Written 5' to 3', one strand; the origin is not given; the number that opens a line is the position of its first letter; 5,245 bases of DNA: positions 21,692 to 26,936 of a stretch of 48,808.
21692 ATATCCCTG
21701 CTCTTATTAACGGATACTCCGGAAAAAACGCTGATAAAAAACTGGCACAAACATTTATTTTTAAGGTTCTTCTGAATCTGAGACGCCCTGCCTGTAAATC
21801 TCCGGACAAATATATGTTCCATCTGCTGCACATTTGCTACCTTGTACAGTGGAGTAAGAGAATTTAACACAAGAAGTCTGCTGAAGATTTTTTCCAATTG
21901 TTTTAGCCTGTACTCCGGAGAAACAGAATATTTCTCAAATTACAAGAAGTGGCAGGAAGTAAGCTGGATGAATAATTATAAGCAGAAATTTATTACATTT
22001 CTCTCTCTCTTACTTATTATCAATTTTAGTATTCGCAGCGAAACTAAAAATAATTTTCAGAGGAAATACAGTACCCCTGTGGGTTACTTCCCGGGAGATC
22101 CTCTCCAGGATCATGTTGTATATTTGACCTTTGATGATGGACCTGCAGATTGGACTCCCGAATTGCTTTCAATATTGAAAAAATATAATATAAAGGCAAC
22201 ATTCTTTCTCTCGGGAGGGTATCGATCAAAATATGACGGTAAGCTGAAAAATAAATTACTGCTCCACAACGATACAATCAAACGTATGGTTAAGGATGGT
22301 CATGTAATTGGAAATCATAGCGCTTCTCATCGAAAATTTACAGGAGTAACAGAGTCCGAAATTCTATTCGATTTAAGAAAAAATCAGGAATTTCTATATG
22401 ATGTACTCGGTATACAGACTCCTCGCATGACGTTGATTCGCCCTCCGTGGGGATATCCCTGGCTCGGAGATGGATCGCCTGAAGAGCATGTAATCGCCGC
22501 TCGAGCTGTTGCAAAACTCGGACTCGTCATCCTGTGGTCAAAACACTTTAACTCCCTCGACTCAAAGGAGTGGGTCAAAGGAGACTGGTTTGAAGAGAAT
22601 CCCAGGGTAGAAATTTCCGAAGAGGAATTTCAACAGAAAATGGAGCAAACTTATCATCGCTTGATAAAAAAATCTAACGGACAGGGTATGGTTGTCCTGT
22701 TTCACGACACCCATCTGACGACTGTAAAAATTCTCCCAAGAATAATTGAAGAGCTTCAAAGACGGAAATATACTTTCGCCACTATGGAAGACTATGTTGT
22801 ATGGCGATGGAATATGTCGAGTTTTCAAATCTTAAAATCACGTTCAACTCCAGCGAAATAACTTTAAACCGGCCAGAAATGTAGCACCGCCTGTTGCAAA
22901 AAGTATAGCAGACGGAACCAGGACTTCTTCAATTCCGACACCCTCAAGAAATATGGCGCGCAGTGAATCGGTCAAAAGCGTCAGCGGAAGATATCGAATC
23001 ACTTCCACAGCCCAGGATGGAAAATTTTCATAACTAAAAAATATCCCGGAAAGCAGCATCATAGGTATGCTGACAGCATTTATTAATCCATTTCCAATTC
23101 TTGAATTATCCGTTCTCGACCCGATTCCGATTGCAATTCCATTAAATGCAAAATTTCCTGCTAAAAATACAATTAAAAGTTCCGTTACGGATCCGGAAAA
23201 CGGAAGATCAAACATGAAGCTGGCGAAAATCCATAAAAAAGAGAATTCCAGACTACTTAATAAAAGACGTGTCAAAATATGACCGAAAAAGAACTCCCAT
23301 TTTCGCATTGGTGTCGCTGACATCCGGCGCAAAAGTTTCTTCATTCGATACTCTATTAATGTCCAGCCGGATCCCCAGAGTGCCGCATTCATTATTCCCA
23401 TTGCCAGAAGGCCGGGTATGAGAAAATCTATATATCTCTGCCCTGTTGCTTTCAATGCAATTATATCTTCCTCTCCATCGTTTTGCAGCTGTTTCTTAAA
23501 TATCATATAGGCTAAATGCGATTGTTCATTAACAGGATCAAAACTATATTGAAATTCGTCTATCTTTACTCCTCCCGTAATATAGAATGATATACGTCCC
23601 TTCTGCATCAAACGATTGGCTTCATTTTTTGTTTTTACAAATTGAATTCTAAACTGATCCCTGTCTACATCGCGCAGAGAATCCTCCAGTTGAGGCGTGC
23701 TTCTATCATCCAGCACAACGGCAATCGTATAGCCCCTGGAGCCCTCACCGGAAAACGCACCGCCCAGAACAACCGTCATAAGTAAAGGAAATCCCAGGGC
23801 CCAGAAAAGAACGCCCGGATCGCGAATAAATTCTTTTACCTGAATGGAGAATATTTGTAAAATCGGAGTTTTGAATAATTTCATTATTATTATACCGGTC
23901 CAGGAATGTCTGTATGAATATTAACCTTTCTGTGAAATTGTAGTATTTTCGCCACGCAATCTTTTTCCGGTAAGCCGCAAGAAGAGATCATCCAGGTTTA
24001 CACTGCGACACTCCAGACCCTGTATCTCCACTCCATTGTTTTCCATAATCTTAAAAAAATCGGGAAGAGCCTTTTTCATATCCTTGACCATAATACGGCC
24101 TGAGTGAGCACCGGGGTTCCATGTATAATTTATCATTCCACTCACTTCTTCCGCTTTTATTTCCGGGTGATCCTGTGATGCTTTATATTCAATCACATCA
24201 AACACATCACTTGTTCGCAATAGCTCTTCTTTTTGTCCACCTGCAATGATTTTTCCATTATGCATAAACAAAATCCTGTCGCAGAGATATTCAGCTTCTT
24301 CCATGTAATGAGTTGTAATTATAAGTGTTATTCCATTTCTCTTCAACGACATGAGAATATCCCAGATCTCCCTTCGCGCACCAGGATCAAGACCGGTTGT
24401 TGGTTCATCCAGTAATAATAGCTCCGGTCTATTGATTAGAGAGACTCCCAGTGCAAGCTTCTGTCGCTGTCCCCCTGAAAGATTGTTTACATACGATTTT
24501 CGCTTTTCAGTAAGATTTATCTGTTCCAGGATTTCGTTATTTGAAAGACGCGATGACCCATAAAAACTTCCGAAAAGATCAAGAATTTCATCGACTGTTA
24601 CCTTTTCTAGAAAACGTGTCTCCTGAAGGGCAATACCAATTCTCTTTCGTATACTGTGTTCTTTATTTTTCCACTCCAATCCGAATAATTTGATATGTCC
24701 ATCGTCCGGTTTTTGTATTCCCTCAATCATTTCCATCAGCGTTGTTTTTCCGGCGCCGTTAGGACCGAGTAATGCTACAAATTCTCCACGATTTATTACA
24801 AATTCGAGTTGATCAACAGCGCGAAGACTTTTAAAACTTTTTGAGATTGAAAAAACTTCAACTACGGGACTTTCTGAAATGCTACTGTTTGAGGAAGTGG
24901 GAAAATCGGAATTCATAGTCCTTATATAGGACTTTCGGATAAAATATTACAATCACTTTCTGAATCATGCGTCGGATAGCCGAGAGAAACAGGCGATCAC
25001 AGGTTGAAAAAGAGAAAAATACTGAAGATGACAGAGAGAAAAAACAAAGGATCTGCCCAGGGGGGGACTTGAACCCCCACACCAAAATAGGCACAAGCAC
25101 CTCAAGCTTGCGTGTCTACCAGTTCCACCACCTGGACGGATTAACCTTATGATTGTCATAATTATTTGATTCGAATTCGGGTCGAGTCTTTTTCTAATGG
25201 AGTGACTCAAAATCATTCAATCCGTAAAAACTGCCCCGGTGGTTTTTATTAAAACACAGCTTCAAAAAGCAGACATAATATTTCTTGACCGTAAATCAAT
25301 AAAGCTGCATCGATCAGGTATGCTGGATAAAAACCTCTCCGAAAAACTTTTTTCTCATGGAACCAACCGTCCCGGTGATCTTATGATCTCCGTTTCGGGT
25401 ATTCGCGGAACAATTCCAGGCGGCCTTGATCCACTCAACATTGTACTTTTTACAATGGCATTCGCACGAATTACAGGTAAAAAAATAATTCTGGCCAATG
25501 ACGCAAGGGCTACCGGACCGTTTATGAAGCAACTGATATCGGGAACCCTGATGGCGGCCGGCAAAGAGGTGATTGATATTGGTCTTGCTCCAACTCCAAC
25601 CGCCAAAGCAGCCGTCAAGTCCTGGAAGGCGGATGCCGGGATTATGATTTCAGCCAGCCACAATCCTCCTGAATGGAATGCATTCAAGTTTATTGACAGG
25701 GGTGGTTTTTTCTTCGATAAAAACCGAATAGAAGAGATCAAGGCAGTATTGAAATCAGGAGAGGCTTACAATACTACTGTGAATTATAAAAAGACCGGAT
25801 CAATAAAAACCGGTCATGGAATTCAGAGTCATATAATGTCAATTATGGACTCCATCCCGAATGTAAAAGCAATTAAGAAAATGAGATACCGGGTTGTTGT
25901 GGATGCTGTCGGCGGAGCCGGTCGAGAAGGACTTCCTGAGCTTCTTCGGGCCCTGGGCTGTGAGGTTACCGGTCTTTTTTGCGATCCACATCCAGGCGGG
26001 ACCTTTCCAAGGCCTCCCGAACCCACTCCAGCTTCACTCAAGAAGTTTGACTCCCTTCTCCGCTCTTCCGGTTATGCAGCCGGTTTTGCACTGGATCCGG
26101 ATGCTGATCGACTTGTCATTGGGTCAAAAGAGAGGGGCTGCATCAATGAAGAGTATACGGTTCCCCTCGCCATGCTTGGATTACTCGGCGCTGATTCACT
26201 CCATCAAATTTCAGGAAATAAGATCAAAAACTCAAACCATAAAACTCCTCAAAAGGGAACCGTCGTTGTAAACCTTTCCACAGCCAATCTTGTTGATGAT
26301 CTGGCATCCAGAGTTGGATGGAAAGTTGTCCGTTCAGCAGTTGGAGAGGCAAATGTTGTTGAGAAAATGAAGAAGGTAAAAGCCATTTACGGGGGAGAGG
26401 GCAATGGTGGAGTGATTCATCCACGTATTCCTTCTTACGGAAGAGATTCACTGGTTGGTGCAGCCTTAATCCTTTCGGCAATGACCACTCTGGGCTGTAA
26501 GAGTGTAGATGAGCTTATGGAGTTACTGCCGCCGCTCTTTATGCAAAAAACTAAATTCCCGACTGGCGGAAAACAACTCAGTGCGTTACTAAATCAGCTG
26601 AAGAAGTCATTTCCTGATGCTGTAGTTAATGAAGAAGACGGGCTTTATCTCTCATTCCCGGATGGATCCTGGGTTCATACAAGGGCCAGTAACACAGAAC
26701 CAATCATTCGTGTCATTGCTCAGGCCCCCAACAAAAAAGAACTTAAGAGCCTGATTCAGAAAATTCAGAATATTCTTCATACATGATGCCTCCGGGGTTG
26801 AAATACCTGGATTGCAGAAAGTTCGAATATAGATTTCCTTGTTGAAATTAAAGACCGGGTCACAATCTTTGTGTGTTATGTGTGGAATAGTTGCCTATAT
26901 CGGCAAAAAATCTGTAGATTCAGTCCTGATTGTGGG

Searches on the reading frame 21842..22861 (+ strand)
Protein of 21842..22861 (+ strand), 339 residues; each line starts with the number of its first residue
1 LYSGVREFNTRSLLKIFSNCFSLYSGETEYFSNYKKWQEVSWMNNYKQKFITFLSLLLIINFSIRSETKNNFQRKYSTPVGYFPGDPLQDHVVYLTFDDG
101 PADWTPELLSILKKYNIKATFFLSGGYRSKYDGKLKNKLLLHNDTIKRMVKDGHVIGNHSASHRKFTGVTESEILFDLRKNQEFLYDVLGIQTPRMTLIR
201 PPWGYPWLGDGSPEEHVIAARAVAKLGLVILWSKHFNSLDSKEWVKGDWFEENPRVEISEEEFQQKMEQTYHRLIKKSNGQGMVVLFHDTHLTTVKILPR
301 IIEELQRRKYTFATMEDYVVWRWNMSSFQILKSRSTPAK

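Call 48: search_protein_families(library=pfam, proteins=[window:21842-22861:+], max_evalue=0.00001)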
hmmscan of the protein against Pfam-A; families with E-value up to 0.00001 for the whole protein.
window:21842-22861:+ (339 aa): 1 family
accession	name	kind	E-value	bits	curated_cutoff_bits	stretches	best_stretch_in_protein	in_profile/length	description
PF01522.26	Polysacc_deac_1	-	5.6e-31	107.5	23.1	1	88-204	4-106/124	Polysaccharide deacetylase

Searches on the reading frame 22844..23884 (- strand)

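Call 48: search_protein_families(library=pfam, proteins=[window:22844-23884:-], max_evalue=0.00001)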
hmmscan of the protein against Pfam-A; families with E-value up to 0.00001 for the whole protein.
window:22844-23884:- (346 aa): 2 families
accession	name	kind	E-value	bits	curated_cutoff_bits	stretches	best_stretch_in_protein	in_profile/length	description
PF12698.13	ABC2_membrane_3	-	4.2e-32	112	31.6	1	25-340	3-346/347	ABC-2 family transporter protein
PF01061.29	ABC2_membrane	-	1.2e-23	84.2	26.9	1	150-313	51-211/211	ABC-2 type transporter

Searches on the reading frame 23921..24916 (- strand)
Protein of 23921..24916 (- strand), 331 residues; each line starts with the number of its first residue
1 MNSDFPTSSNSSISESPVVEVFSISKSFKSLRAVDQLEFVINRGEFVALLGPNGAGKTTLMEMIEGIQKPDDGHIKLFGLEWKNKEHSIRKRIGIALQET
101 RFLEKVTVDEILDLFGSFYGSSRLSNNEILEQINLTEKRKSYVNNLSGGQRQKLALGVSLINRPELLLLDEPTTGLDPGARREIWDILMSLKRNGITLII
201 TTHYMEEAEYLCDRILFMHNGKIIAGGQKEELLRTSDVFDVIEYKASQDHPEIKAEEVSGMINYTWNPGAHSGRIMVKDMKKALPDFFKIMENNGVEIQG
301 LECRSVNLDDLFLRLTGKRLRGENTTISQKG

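Call 48: search_protein_families(library=pfam, proteins=[window:23921-24916:-], max_evalue=0.00001)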
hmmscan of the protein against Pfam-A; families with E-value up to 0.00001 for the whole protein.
window:23921-24916:- (331 aa): 4 families
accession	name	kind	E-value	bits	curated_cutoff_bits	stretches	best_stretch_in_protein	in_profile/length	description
PF00005.33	ABC_tran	-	2.9e-32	112.6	25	1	35-174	2-137/137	ABC transporter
PF13304.12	AAA_21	-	1.6e-18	68.2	27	1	117-203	220-298/304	AAA domain, putative AbiEii toxin, Type IV TA system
PF02463.25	SMC_N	-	6.9e-08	32.6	40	0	26-64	8-44/220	RecF/RecN/SMC N terminal domain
PF13175.12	AAA_15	-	5.1e-06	26.8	32.1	0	46-99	25-83/374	AAA ATPase domain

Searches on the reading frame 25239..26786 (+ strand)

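Call 48: search_protein_families(library=pfam, proteins=[window:25239-26786:+], max_evalue=0.00001)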
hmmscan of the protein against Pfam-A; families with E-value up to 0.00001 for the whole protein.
window:25239-26786:+ (515 aa): 4 families
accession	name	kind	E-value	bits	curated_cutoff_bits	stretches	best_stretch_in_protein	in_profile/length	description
PF02878.22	PGM_PMM_I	-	3.1e-30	105.1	22.5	1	53-176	7-136/138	Phosphoglucomutase/phosphomannomutase, alpha/beta/alpha domain I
PF02879.22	PGM_PMM_II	-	1.2e-20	74.4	29.3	1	202-299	7-102/103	Phosphoglucomutase/phosphomannomutase, alpha/beta/alpha domain II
PF02880.22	PGM_PMM_III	-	2.4e-17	63.6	20.7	1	324-430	8-112/115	Phosphoglucomutase/phosphomannomutase, alpha/beta/alpha domain III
PF00408.26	PGM_PMM_IV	-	8e-07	29.5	23.1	1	458-509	15-65/68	Phosphoglucomutase/phosphomannomutase, C-terminal domain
